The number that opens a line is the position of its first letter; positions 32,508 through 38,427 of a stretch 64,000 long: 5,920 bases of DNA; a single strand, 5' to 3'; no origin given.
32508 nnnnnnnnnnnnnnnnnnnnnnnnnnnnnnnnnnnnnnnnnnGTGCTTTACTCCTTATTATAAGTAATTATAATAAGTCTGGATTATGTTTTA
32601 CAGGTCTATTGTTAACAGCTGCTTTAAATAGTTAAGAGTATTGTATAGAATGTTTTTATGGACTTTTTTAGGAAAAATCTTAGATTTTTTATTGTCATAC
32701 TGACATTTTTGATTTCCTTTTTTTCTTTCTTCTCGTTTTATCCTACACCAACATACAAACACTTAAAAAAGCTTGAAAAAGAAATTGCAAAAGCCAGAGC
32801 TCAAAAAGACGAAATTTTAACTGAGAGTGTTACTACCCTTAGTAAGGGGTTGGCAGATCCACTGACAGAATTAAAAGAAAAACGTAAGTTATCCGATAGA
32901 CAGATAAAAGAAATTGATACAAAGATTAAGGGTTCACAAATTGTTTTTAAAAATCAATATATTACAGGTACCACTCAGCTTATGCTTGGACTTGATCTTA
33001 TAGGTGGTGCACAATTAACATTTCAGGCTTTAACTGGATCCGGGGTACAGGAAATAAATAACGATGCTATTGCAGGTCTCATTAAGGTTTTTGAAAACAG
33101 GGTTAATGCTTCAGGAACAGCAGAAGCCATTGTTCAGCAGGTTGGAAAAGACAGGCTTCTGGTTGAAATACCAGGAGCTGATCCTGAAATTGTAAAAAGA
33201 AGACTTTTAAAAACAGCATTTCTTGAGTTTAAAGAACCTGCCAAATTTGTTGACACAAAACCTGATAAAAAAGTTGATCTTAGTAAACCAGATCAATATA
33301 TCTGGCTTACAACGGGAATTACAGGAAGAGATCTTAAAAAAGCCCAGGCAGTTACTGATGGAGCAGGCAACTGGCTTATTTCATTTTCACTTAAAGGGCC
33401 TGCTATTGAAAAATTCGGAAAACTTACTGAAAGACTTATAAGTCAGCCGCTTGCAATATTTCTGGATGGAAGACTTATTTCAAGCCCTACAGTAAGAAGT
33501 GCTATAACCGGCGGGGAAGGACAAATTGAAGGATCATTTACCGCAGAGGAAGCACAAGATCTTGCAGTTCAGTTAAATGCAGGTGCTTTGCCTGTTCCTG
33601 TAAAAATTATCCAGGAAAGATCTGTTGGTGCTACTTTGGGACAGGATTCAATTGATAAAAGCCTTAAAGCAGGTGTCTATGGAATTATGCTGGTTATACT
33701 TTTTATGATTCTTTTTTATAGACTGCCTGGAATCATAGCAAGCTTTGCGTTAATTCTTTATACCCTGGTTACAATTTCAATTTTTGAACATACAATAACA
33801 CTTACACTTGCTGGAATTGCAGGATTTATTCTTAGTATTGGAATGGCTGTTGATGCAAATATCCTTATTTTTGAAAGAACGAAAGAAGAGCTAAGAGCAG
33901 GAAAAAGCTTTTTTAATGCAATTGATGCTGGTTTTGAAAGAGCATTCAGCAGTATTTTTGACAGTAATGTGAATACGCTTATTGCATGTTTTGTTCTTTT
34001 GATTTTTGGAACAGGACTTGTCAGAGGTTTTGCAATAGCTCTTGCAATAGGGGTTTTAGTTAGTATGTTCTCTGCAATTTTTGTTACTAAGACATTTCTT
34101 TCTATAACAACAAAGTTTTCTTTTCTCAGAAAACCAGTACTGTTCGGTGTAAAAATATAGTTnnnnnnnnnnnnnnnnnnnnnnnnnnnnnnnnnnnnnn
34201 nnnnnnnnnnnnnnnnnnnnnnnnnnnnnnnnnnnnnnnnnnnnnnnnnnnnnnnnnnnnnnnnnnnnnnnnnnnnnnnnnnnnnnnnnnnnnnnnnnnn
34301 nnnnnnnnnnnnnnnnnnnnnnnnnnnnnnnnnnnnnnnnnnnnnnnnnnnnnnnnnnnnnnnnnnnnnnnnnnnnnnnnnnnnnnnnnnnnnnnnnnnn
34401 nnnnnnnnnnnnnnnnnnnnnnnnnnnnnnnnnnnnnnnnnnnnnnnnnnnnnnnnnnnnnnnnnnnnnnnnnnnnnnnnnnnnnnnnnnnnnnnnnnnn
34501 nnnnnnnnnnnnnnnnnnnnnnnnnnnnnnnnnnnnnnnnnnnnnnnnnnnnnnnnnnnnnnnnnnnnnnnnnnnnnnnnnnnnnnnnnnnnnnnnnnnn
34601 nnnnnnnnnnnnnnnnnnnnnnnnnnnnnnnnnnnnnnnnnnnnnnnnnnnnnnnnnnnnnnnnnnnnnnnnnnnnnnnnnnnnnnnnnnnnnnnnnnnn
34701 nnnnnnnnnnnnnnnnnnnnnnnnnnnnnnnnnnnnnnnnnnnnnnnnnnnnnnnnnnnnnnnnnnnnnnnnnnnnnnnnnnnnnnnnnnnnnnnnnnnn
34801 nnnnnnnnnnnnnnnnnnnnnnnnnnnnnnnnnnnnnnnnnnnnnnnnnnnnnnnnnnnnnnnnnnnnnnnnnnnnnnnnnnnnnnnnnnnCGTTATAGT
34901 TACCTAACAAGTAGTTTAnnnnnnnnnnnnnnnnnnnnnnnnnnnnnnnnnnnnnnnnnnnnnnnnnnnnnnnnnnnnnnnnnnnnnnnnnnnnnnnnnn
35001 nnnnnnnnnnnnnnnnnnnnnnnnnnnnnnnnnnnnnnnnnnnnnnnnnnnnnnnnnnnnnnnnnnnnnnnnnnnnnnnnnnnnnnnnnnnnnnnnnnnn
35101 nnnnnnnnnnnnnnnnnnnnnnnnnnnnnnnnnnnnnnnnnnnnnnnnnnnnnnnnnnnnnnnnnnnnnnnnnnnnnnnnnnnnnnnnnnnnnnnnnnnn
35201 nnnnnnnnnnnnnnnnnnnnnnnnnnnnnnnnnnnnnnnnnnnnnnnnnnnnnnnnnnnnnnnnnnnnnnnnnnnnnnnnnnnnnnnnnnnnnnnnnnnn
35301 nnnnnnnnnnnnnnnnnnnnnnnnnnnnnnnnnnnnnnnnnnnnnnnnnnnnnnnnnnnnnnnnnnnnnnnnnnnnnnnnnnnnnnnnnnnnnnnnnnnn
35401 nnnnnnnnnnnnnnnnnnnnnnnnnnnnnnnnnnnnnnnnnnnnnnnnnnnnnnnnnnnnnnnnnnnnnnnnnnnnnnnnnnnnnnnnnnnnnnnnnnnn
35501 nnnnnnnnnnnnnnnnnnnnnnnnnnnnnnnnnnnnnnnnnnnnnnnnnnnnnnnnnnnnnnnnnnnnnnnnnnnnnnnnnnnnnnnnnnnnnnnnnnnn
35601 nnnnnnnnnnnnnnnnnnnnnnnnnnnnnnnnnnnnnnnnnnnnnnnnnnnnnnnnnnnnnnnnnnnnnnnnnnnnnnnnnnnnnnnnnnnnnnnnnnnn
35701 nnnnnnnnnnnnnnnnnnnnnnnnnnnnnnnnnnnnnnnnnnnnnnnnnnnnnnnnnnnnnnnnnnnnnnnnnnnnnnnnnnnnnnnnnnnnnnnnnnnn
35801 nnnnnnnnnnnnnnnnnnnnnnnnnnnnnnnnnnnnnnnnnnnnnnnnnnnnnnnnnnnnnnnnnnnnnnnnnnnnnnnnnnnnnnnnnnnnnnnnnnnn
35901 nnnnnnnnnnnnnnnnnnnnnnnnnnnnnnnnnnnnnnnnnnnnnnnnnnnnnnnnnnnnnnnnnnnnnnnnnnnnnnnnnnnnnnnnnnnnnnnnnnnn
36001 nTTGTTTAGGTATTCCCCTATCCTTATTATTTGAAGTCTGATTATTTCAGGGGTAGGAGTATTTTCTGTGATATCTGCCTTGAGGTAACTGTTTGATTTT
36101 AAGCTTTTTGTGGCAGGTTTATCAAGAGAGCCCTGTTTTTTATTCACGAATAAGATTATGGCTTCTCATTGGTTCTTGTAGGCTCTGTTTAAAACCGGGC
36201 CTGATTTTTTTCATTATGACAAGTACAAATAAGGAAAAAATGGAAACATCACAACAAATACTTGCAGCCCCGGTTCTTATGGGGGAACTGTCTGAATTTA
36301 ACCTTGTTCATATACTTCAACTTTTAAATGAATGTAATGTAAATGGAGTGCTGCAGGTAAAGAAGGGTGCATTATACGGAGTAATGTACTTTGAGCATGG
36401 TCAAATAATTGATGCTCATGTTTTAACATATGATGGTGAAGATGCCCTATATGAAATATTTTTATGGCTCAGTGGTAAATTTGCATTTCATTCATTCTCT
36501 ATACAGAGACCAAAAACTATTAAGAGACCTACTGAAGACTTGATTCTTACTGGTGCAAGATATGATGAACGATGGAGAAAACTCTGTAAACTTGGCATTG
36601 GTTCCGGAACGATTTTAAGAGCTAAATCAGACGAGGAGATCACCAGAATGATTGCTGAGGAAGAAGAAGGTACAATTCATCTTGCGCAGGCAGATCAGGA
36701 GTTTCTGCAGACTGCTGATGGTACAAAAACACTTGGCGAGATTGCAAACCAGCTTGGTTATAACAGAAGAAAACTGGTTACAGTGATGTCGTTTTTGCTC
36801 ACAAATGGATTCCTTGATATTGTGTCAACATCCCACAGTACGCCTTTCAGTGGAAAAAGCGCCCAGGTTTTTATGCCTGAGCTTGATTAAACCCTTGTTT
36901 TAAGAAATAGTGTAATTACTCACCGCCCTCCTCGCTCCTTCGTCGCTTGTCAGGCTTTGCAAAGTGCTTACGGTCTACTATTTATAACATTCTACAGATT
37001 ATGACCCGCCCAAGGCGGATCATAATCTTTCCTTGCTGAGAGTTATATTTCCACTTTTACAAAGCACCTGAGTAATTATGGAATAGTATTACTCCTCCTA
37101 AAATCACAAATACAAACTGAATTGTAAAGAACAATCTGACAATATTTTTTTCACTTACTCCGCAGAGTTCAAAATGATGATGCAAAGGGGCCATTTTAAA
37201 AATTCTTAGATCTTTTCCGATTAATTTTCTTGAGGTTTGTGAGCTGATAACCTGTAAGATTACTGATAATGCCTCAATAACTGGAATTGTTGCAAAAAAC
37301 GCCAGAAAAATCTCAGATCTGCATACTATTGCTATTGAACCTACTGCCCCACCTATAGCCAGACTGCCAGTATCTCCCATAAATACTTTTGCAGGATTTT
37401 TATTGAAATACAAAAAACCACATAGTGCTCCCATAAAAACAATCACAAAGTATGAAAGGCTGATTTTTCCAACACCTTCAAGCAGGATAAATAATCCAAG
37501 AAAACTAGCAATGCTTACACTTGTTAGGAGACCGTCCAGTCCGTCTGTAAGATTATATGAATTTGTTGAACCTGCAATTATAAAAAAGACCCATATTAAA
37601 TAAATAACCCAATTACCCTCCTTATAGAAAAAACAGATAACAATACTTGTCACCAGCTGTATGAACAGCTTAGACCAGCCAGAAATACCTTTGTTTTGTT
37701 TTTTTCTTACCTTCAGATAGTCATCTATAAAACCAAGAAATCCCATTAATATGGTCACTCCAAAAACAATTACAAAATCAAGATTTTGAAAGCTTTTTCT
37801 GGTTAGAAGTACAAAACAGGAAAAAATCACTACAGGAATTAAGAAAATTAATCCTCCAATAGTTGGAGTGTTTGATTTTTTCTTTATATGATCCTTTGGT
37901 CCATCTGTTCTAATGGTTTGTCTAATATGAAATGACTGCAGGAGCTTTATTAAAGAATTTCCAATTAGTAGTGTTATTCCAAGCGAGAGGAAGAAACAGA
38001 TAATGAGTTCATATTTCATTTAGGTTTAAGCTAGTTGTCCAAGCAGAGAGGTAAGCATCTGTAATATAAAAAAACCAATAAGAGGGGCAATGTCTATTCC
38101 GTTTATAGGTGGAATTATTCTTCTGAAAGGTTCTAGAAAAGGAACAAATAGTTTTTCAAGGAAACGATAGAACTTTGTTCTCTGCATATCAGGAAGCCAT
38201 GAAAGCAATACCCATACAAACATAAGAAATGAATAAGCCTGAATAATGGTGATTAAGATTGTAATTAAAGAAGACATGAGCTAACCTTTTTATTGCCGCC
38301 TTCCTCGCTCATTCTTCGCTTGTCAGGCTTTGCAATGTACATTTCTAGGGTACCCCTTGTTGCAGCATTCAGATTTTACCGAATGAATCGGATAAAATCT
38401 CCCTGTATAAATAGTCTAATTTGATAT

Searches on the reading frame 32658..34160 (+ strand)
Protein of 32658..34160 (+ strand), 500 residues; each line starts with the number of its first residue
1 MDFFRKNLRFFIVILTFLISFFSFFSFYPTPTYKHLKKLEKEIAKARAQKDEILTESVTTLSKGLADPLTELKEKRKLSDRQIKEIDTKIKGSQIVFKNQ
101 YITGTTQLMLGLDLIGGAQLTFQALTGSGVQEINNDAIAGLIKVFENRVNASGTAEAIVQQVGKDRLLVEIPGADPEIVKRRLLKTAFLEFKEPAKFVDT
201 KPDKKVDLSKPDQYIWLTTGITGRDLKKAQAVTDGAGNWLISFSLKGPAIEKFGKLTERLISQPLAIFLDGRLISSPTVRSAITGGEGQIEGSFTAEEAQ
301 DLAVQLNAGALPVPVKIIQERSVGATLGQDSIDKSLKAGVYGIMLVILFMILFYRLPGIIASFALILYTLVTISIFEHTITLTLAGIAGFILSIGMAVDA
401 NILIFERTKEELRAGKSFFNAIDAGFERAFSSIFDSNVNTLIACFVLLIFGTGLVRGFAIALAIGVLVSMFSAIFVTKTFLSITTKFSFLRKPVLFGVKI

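Call 50: search_protein_families(library=pfam, proteins=[window:32658-34160:+], max_evalue=0.00001)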
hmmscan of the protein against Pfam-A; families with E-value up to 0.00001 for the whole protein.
window:32658-34160:+ (500 aa): 5 families
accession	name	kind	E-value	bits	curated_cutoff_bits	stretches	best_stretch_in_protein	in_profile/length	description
PF22599.2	SecDF_P1_head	-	2.2e-29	102.1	27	1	218-313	18-114/114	SecDF, P1 head subdomain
PF02355.23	SecD_SecF_C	-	5.4e-15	55.7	20.5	1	315-482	13-184/189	Protein export membrane protein SecD/SecF, C-terminal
PF21760.3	SecD_1st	-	1.3e-14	53.8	27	1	141-194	4-58/60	Protein translocase subunit SecDF, P1 domain, N-terminal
PF03176.21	MMPL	-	6e-09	35.7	20.5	1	345-487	171-305/333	MMPL family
PF00873.25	ACR_tran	-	6.3e-06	24.6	28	0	329-477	327-482/1021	AcrB/AcrD/AcrF family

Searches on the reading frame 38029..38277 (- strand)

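Call 26: search_protein_families(library=pfam, proteins=[window:38029-38277:-], max_evalue=0.00001)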
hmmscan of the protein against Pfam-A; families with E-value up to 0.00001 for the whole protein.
window:38029-38277:- (83 aa): 1 family
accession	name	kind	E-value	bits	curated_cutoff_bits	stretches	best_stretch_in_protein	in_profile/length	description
PF02325.22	YGGT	-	1.9e-17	63.9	27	1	10-79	2-70/70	YGGT family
